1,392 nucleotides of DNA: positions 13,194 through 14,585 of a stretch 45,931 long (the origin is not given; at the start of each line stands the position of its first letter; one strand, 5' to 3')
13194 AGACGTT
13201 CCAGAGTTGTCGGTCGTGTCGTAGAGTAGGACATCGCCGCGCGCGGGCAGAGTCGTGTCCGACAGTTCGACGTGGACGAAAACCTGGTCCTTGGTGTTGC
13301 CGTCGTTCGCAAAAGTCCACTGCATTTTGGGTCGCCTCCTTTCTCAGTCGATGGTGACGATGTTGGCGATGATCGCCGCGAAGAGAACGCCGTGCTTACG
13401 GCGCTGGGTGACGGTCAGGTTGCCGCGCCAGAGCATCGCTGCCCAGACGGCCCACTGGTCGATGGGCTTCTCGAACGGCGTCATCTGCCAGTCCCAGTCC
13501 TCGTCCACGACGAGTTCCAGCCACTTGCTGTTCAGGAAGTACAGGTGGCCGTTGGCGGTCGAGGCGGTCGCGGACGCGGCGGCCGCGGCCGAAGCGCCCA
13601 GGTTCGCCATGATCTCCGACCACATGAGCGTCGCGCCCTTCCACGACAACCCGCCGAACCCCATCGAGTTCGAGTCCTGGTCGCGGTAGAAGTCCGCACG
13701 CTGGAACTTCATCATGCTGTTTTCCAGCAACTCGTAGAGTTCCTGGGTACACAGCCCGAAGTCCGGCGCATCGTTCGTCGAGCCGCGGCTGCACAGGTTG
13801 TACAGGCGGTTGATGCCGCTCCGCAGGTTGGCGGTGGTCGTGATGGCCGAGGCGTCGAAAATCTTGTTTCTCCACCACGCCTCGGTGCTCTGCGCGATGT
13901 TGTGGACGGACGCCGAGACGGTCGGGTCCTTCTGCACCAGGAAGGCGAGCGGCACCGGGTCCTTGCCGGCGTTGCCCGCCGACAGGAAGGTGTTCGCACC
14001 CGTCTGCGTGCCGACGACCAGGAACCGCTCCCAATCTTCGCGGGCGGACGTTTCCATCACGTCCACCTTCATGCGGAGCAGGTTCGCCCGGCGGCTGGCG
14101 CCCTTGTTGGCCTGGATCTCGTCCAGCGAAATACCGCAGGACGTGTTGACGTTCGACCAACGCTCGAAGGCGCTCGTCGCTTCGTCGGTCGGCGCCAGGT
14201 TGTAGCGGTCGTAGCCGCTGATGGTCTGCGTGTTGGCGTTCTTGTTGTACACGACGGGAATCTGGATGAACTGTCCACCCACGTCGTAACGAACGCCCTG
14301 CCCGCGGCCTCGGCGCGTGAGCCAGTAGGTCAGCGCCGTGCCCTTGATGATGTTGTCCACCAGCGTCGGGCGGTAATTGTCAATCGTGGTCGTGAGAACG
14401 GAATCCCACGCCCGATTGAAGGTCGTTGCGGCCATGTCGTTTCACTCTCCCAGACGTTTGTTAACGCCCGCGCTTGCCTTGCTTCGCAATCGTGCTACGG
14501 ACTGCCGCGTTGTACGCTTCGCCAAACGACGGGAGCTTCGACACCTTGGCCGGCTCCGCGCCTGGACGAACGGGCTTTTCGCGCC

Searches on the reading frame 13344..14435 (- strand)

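Call 49: search_protein_families(library=phrogs, proteins=[window:13344-14435:-], max_evalue=0.001)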
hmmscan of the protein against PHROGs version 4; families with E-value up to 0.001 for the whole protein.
window:13344-14435:- (363 aa): 1 family
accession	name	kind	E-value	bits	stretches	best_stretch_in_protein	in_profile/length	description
phrog_9953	-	head and packaging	1.4e-43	150.5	1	4-353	3-328/329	major head protein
